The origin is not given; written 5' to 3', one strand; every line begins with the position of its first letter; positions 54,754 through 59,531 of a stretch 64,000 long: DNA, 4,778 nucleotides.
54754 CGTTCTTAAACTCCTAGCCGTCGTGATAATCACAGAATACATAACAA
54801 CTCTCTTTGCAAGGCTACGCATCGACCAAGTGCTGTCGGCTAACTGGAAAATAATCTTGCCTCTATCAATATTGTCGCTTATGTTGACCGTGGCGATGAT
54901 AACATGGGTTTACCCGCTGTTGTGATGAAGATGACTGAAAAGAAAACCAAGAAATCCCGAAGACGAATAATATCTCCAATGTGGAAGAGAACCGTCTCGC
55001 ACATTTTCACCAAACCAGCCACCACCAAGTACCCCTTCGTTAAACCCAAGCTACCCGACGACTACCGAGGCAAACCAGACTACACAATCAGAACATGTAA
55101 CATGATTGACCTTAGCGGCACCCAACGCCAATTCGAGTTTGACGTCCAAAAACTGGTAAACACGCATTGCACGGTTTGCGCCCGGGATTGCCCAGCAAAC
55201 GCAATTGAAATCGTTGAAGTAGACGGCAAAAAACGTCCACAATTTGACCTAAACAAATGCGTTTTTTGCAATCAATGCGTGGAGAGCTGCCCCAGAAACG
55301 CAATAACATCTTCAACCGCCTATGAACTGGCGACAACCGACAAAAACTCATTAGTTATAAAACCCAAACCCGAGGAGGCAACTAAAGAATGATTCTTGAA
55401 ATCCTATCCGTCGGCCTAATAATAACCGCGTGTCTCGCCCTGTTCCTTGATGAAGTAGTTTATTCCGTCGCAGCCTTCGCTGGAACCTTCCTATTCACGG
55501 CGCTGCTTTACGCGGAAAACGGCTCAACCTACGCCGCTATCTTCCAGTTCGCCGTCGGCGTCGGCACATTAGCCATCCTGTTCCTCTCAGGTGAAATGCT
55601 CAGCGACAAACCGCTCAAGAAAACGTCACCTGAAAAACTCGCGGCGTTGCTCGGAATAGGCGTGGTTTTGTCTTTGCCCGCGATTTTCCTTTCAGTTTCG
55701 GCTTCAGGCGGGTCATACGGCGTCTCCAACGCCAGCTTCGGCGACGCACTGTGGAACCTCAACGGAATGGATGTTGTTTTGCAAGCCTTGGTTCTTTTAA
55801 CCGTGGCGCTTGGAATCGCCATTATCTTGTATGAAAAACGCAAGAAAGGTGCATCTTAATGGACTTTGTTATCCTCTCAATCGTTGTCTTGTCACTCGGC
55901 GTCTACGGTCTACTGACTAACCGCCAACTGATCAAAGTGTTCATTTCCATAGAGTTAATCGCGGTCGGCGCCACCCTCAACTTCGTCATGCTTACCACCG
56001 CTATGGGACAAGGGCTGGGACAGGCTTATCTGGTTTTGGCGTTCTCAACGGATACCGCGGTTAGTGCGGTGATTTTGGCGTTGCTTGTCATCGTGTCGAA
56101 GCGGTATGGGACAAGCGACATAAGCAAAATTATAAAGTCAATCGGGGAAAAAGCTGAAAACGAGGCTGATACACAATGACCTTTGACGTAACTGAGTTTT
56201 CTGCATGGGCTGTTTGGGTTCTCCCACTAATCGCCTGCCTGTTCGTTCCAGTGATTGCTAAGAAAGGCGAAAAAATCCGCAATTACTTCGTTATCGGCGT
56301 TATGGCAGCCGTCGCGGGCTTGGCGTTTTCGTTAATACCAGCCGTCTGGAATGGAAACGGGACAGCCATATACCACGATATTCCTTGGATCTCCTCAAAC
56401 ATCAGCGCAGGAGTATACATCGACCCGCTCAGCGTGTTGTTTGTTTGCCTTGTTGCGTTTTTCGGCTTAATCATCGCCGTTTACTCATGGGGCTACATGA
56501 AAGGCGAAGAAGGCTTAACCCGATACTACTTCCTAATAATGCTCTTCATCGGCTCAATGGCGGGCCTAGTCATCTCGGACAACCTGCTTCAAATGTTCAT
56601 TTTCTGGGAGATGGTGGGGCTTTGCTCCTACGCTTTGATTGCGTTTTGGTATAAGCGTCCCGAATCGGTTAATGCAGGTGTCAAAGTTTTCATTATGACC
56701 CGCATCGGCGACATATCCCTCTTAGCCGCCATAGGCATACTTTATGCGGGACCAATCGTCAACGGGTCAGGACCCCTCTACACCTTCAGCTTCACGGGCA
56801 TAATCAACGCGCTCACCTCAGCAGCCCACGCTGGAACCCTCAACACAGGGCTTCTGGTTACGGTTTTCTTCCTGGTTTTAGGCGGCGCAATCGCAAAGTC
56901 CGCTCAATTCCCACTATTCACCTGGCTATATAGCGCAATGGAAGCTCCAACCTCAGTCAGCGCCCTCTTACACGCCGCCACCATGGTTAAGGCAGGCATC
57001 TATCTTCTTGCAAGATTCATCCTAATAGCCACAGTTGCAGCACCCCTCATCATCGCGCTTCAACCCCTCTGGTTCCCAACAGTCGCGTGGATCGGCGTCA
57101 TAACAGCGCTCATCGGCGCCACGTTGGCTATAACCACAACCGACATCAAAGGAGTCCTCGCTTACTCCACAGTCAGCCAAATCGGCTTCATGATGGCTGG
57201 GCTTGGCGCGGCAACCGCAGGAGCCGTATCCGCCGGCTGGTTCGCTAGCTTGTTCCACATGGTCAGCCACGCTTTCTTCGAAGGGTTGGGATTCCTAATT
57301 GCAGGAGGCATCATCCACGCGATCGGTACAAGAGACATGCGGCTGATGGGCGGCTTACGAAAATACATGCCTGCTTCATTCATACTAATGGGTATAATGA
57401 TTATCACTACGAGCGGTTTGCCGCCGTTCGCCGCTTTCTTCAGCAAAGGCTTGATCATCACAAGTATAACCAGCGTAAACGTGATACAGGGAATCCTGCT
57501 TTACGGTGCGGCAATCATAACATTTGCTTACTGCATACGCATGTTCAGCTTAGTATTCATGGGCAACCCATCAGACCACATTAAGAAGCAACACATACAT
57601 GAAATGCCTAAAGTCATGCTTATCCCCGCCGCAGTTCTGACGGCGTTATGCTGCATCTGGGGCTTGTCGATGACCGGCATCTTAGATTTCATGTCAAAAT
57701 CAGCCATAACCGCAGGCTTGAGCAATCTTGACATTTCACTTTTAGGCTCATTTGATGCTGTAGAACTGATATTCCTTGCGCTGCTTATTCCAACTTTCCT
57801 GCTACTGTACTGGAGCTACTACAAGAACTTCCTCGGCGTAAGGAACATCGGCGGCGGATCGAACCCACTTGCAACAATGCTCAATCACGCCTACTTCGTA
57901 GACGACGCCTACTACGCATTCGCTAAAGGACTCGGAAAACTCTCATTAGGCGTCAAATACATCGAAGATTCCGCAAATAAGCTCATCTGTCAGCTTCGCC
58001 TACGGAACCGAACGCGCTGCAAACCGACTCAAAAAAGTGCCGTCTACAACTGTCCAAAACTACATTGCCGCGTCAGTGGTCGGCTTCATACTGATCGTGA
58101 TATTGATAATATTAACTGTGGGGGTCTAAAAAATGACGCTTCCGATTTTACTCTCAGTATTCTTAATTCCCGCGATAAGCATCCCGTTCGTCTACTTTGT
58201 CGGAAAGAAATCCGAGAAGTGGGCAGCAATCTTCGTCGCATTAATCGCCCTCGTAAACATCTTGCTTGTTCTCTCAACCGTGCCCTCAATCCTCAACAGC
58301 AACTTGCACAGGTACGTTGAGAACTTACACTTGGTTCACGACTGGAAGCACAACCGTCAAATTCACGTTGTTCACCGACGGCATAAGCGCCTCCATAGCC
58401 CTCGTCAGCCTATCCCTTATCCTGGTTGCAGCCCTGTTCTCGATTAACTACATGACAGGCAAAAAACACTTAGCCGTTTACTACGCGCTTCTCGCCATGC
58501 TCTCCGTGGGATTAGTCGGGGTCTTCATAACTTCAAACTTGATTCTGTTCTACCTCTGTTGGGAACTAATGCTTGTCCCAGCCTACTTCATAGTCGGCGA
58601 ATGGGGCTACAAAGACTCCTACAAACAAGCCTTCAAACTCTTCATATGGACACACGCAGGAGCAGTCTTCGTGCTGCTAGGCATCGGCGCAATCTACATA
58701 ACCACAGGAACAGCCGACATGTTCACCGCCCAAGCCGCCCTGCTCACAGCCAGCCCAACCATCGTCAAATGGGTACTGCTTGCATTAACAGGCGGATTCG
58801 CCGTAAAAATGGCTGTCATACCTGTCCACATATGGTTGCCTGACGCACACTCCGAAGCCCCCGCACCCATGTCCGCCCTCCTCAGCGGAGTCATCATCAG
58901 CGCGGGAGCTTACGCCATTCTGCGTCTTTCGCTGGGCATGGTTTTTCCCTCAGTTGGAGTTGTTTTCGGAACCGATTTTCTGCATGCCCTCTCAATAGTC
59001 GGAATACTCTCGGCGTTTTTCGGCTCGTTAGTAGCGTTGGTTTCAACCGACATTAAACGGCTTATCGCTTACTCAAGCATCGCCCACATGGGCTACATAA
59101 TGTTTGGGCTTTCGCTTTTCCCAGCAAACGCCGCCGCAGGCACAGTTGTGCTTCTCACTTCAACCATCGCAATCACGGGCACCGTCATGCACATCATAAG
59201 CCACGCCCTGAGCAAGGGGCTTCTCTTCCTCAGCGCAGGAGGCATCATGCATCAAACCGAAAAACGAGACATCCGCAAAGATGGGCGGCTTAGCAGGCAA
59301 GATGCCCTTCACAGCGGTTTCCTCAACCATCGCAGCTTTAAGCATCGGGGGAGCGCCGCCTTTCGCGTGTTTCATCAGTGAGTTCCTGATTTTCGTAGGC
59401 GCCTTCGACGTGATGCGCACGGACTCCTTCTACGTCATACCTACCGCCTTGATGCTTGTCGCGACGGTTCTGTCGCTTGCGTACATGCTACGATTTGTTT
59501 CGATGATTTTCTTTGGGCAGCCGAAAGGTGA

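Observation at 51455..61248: Complex-I-ordered 11-subunit operon whose catalytic module is a [NiFe]-hydrogenase, not a quinone reductase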

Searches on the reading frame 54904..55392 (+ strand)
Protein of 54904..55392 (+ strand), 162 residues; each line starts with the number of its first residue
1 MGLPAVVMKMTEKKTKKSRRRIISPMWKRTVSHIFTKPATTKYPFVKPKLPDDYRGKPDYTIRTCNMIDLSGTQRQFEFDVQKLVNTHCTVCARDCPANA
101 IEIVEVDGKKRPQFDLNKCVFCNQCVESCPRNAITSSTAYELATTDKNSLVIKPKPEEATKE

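Call 3: search_protein_families(library=pfam, proteins=[window:54904-55392:+], max_evalue=0.01)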
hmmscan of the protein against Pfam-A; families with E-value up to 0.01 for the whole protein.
window:54904-55392:+ (162 aa): 10 families
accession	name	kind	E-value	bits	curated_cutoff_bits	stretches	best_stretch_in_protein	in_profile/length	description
PF00037.32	Fer4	-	1.1e-10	41.4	21.1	1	112-135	1-24/24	4Fe-4S binding domain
PF12838.12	Fer4_7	-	2.9e-10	40.9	27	1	87-133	3-52/52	4Fe-4S dicluster domain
PF13484.11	Fer4_16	-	4.1e-08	34.3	30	1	118-149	1-31/66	4Fe-4S double cluster binding domain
PF13187.11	Fer4_9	-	5e-08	33.3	27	1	87-134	3-52/52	4Fe-4S dicluster domain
PF14697.11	Fer4_21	-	1e-07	32.4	35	1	88-135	10-58/59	4Fe-4S dicluster domain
PF13237.11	Fer4_10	-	2.4e-07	31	25.5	2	87-130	10-53/53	4Fe-4S dicluster domain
PF12837.12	Fer4_6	-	4e-07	30.1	25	1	112-134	2-24/24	4Fe-4S binding domain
PF05187.19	Fer4_ETF_QO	-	0.00038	21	24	1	79-135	33-91/104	Electron transfer flavoprotein-ubiquinone oxidoreductase, 4Fe-4S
PF13459.11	Fer4_15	-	0.0013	19.8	22.4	0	114-132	3-21/66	4Fe-4S single cluster domain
PF25160.1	LdpA_Fe-S-bd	-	0.002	18.3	27.6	1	92-137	9-46/49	LdpA Fe-S cluster-binding domain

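Call 4: search_protein_families(library=ncbifam, proteins=[window:54904-55392:+], max_evalue=0.01)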
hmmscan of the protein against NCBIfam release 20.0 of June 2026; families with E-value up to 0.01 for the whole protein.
window:54904-55392:+ (162 aa): 80 families (the best 25 are shown)
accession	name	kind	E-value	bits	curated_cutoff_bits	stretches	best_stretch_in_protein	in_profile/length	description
NF009053.0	PRK12387.1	subfamily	1.4e-19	70.5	204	1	36-153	11-109/180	formate hydrogenlyase complex iron-sulfur subunit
NF006221.0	PRK08348.1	subfamily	9.6e-19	67.4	124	2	77-158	39-117/136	NADH-plastoquinone oxidoreductase subunit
TIGR01971.1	NuoI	subfamily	1.1e-17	63.8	113.05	1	30-154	5-118/121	NADH-quinone oxidoreductase, chain I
NF004541.0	PRK05888.2-2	equivalog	5e-17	62.2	217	1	84-156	61-133/168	NADH-quinone oxidoreductase subunit NuoI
NF006076.0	PRK08222.1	equivalog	1.6e-16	60.7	270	2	88-152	42-108/181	hydrogenase 4 subunit H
NF004537.0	PRK05888.1-3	equivalog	7.1e-15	55.1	163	1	88-152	72-148/204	NADH-quinone oxidoreductase subunit NuoI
NF004543.0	PRK05888.2-5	equivalog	9.3e-14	51.4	243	1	80-148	57-129/217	NADH-quinone oxidoreductase subunit NuoI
NF040612.1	F420_dehyd_FpoI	exception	3.3e-13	49.6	180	1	30-141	9-106/135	F420H2 dehydrogenase subunit FpoI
NF004536.0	PRK05888.1-1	equivalog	3.5e-12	46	212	1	19-152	10-132/180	NADH-quinone oxidoreductase subunit NuoI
TIGR00403.1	ndhI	equivalog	2.5e-11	43.5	302.35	1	21-150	20-135/183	NAD(P)H-quinone oxidoreductase subunit I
TIGR02700.1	flavo_MJ0208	hypoth_equivalog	1.4e-10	40.8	251.35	1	74-143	138-203/234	dihydromethanopterin reductase (acceptor)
NF004539.0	PRK05888.1-5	equivalog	3.1e-10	39.9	225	1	28-151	21-134/162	NADH-quinone oxidoreductase subunit NuoI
NF004542.0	PRK05888.2-3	equivalog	3.2e-09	36.5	248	1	32-153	46-158/203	NADH-quinone oxidoreductase subunit NuoI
NF004538.0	PRK05888.1-4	equivalog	7.8e-09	35.4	135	1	88-152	65-135/162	NADH-quinone oxidoreductase subunit NuoI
NF042909.1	FMH_DH_FwdF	exception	1.4e-08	34.2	375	1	78-137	132-198/336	tungsten-dependent formylmethanofuran dehydrogenase subunit FwdF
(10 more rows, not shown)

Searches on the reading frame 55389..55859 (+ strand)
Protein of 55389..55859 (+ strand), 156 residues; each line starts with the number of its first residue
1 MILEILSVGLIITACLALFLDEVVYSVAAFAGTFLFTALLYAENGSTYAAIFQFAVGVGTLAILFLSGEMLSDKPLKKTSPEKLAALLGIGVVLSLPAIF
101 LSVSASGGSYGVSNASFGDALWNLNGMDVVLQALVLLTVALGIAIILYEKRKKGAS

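Call 3: search_protein_families(library=pfam, proteins=[window:55389-55859:+], max_evalue=0.01)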
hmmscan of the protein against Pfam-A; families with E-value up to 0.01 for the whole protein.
window:55389-55859:+ (156 aa): 1 family
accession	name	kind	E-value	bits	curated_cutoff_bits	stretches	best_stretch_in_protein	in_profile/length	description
PF00499.25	Oxidored_q3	-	9e-09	35.7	33.2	1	14-147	2-146/146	NADH-ubiquinone/plastoquinone oxidoreductase chain 6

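Call 4: search_protein_families(library=ncbifam, proteins=[window:55389-55859:+], max_evalue=0.01)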
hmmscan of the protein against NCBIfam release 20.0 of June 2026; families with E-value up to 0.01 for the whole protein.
window:55389-55859:+ (156 aa): 2 families
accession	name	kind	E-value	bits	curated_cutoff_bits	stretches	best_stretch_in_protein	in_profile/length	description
NF005168.0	PRK06638.2-3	equivalog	1.3e-05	25.2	154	1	5-154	10-171/172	NADH-quinone oxidoreductase subunit J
NF005163.0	PRK06638.1-3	equivalog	0.0097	15.4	174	0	3-101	12-112/203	NADH-quinone oxidoreductase subunit J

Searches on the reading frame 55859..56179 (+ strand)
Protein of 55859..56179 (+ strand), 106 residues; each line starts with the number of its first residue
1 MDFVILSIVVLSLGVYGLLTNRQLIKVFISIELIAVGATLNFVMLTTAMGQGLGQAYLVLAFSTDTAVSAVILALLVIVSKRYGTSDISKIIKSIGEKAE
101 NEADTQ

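Call 3: search_protein_families(library=pfam, proteins=[window:55859-56179:+], max_evalue=0.01)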
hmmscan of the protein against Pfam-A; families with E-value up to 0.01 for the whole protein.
window:55859-56179:+ (106 aa): 1 family
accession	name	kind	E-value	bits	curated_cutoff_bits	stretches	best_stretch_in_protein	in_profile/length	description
PF00420.29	Oxidored_q2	-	4.8e-14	52.3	26.1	1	3-91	2-90/95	NADH-ubiquinone/plastoquinone oxidoreductase chain 4L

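Call 4: search_protein_families(library=ncbifam, proteins=[window:55859-56179:+], max_evalue=0.01)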
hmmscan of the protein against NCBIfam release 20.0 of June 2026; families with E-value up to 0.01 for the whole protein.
window:55859-56179:+ (106 aa): 10 families
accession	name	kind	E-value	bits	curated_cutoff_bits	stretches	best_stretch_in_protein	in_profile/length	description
NF040614.1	F420_dehyd_FpoK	exception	1.4e-10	41.4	145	1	3-91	5-93/98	F420H2 dehydrogenase subunit FpoK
NF004323.0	PRK05715.1-5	equivalog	3.4e-10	40.1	89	1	3-91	8-97/102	NADH-quinone oxidoreductase subunit NuoK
NF004319.0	PRK05715.1-1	equivalog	6.8e-10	39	101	1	4-91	8-95/100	NADH-quinone oxidoreductase subunit NuoK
NF004322.0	PRK05715.1-4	equivalog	1.4e-09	37.8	128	1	3-90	9-98/104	NADH-quinone oxidoreductase subunit NuoK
NF004320.0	PRK05715.1-2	equivalog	1.5e-09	37.8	57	1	2-91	5-94/99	NADH-quinone oxidoreductase subunit NuoK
NF004321.0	PRK05715.1-3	equivalog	1.1e-08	35.2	91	1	2-90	6-95/101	NADH-quinone oxidoreductase subunit NuoK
NF006250.0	PRK08388.1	equivalog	3.2e-06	27.6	137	1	5-49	7-51/119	putative monovalent cation/H+ antiporter subunit C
NF005621.0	PRK07375.1-6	equivalog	7.7e-05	22.5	126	1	5-49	12-56/120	putative monovalent cation/H+ antiporter subunit C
NF005623.0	PRK07375.2-2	equivalog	7.9e-05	22.8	81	1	6-77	5-74/93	putative monovalent cation/H+ antiporter subunit C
NF011483.0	PRK14893.1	equivalog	0.0031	17.5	188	1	8-70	68-130/162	V-type ATP synthase subunit K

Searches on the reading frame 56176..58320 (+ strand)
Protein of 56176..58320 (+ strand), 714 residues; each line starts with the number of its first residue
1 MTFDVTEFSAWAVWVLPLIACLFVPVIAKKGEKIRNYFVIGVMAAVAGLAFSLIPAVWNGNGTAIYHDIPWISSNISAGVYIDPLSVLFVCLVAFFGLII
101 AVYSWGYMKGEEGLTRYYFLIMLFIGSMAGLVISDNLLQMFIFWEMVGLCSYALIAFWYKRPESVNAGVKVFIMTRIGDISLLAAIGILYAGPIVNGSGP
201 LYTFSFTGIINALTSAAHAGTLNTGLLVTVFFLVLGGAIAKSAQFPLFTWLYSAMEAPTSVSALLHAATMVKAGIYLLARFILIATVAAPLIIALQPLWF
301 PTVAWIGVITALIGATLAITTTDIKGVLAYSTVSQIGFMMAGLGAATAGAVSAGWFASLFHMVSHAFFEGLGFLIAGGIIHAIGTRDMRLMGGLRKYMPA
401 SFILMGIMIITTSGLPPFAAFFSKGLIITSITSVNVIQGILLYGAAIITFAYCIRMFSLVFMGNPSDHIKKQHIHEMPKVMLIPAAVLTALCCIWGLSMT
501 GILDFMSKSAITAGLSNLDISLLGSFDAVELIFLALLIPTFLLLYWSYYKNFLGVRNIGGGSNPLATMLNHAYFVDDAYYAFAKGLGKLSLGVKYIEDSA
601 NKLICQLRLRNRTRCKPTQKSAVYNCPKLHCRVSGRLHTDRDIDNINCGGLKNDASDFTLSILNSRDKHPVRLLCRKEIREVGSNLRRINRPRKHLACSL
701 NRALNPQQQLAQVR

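Call 3: search_protein_families(library=pfam, proteins=[window:56176-58320:+], max_evalue=0.01)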
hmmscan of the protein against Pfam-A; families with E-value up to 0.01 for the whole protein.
window:56176-58320:+ (714 aa): 2 families
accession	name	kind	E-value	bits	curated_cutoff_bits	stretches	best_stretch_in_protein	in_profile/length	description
PF00361.26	Proton_antipo_M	-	8.6e-69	232.4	21.5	1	134-448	1-293/294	NADH:quinone oxidoreductase/Mrp antiporter, TM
PF00662.26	Proton_antipo_N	-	5.9e-13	48.9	24.5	1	72-118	2-51/51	NADH-Ubiquinone oxidoreductase (complex I), chain 5 N-terminus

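Call 4: search_protein_families(library=ncbifam, proteins=[window:56176-58320:+], max_evalue=0.01)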
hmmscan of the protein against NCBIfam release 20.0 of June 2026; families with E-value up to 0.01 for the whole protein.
window:56176-58320:+ (714 aa): 74 families (the best 25 are shown)
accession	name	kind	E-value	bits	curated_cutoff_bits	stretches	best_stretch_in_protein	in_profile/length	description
NF005141.0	PRK06590.1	equivalog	1.8e-121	407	556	1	10-587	5-550/615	NADH-quinone oxidoreductase subunit L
TIGR01974.1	NDH_I_L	subfamily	1.5e-117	394.1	407.5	1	12-589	5-572/630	NADH-quinone oxidoreductase subunit L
NF040617.1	F420_dehyd_FpoL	exception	3.9e-98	329.9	1050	1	11-574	7-589/669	F420H2 dehydrogenase subunit FpoL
NF009285.0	PRK12645.1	equivalog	1.3e-97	327.9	1028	1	13-512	7-506/804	Na+/H+ antiporter subunit A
TIGR00940.1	2a6301s01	subfamily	1.1e-95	321.7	920.45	1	13-528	4-523/793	monovalent cation:proton antiporter subunit A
NF005626.0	PRK07376.1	equivalog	3.5e-94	316.4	963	1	9-464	7-457/675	NAD(P)H-quinone oxidoreductase subunit 5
NF009289.0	PRK12649.1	equivalog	2.2e-93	314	1117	1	15-511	12-497/789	putative monovalent cation/H+ antiporter subunit A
NF009288.0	PRK12648.1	equivalog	1.8e-91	307.7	1104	1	12-515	5-487/954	monovalent cation/H+ antiporter subunit A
NF009287.0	PRK12647.1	equivalog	2.2e-91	307.6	937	1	15-552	8-524/773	putative monovalent cation/H+ antiporter subunit A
NF005097.0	PRK06525.1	equivalog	3.1e-83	280.1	430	1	13-493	8-469/480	hydrogenase 4 subunit D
NF009286.0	PRK12646.1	equivalog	3.1e-74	250.9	1063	1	30-494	25-488/800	DUF4040 family protein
NF009284.0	PRK12644.1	equivalog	1.5e-71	241.7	962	1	15-510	6-482/975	Na+/H+ antiporter subunit A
NF009290.0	PRK12650.1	equivalog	2.4e-71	240.9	980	1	13-517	6-490/966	DUF4040 family protein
NF006240.0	PRK08376.1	subfamily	7.7e-68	229.6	662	1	14-513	11-506/521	putative monovalent cation/H+ antiporter subunit D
NF005086.0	PRK06521.1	equivalog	7.5e-64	216.3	667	1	8-510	7-503/669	hydrogenase 4 subunit B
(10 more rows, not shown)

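Call 32: search_solved_structures(query=window:56176-57990:+, max_evalue=1e-30, show_alignments=0)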
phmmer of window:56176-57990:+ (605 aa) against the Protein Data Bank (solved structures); distinct sequences matched with E-value up to 1e-30: 40.
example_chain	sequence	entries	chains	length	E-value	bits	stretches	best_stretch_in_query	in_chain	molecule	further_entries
6hum_F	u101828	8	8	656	3.5e-85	290.2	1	10-592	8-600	NADH dehydrogenase subunit 5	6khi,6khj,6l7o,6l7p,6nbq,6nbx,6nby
7qru_A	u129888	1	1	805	6.5e-74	253.1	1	11-498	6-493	Na+/H+ antiporter subunit A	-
9grx_F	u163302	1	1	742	2.3e-72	247.9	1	19-465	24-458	NAD(P)H-quinone oxidoreductase subunit 5, chloroplastic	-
7eu3_F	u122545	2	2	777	3.5e-71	244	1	10-470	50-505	NAD(P)H-quinone oxidoreductase subunit F | NADH-plastoquinone oxidoreductase subunit 5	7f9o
6z16_A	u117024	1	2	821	4.1e-70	240.5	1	16-513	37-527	Multisubunit Na+/H+ antiporter, A subunit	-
7wff_F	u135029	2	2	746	6e-68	233.3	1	20-466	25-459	NAD(P)H-quinone oxidoreductase subunit 5, chloroplastic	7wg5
4he8_L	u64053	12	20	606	4.6e-66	227.1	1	26-496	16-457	NADH-quinone oxidoreductase subunit 12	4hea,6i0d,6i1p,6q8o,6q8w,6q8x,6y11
3rko_L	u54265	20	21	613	9.3e-66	226.1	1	15-490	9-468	NADH-QUINONE OXIDOREDUCTASE SUBUNIT L | Proton-translocating NADH-quinone oxidoreductase, chain L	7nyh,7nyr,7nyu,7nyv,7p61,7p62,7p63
7z7r_L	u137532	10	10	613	9.4e-66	226.1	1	15-490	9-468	NADH dehydrogenase subunit L | NADH-quinone oxidoreductase subunit L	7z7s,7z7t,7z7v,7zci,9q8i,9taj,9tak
8e9g_L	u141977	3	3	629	1.4e-65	225.5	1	64-496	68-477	NADH-quinone oxidoreductase, L subunit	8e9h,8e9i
8qby_L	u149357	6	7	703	4e-59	204.2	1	16-494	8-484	NADH dehydrogenase subunit L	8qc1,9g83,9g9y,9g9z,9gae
7aqq_L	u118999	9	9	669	1e-55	193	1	60-491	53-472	NADH-ubiquinone oxidoreductase chain 5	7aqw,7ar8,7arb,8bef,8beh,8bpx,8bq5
7ar7_L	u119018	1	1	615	1.1e-55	192.8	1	60-491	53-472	NADH-ubiquinone oxidoreductase chain 5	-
7a23_a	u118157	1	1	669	3.5e-54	187.9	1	60-491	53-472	Nad5m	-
8e73_5M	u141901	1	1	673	2e-53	185.4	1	60-491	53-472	Nad5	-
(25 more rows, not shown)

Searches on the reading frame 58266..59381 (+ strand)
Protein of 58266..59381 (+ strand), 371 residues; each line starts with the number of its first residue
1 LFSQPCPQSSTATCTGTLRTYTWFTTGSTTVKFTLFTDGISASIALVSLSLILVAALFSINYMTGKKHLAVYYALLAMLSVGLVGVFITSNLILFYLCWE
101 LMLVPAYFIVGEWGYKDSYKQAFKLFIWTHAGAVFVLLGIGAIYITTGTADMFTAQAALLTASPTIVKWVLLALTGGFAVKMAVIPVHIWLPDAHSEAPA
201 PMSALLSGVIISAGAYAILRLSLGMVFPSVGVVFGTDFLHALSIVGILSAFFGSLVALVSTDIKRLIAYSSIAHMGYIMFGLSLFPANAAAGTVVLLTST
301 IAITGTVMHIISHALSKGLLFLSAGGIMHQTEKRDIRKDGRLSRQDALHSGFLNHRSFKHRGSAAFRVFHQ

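Call 3: search_protein_families(library=pfam, proteins=[window:58266-59381:+], max_evalue=0.01)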
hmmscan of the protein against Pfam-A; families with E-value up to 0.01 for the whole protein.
window:58266-59381:+ (371 aa): 3 families
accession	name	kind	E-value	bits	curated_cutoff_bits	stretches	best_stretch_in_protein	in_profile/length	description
PF00361.26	Proton_antipo_M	-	1.2e-52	179.4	21.5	1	90-346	2-242/294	NADH:quinone oxidoreductase/Mrp antiporter, TM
PF00662.26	Proton_antipo_N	-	1.4e-05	25.3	24.5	1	23-73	1-51/51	NADH-Ubiquinone oxidoreductase (complex I), chain 5 N-terminus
PF00420.29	Oxidored_q2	-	2.8e-05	24.2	26.1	1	72-152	3-87/95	NADH-ubiquinone/plastoquinone oxidoreductase chain 4L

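Call 4: search_protein_families(library=ncbifam, proteins=[window:58266-59381:+], max_evalue=0.01)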
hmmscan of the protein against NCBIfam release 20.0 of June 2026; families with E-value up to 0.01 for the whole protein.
window:58266-59381:+ (371 aa): 75 families (the best 25 are shown)
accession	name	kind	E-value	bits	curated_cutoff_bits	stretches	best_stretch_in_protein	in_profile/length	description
TIGR01972.1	NDH_I_M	subfamily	1.2e-70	238.6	263.8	1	22-352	63-373/486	NADH-quinone oxidoreductase subunit M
NF004499.0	PRK05846.1-3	equivalog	2.3e-57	194.8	585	1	20-344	69-368/502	NADH-quinone oxidoreductase subunit M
NF005086.0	PRK06521.1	equivalog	3.6e-52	177.7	667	1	23-345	64-380/669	hydrogenase 4 subunit B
NF006419.0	PRK08668.1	equivalog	3.4e-51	174.7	617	1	27-342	58-363/613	NADH dehydrogenase subunit M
NF004501.0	PRK05846.1-5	subfamily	8.3e-51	173.2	598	1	28-340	73-363/492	NADH-quinone oxidoreductase subunit M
NF006240.0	PRK08376.1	subfamily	1.2e-50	172.9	662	1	29-345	80-392/521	putative monovalent cation/H+ antiporter subunit D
NF005060.0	PRK06473.1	equivalog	1.4e-49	169.1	747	1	29-337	69-356/500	NADH-quinone oxidoreductase subunit M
NF006418.0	PRK08667.1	equivalog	1.7e-48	165.6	794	1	28-344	66-373/644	hydrogenase membrane subunit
NF009212.0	PRK12561.1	subfamily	1.9e-47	162.2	645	1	28-344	75-370/531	NAD(P)H-quinone oxidoreductase subunit 4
NF004498.0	PRK05846.1-1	equivalog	2.2e-47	162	614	1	28-344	74-379/509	NADH-quinone oxidoreductase subunit M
NF004500.0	PRK05846.1-4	equivalog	2.9e-47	161.5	550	1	29-345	73-388/525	NADH-quinone oxidoreductase subunit M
NF005611.0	PRK07363.1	equivalog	5e-46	157.3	764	1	30-337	70-356/501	NADH-quinone oxidoreductase subunit M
NF004505.0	PRK05846.2-5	equivalog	2.9e-45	155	700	1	30-342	69-363/508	NADH-quinone oxidoreductase subunit M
NF005141.0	PRK06590.1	equivalog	2.8e-44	152.1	556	1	18-344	60-368/615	NADH-quinone oxidoreductase subunit L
NF006237.0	PRK08375.1-2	equivalog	3.3e-44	151.9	597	1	40-339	71-342/497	putative monovalent cation/H+ antiporter subunit D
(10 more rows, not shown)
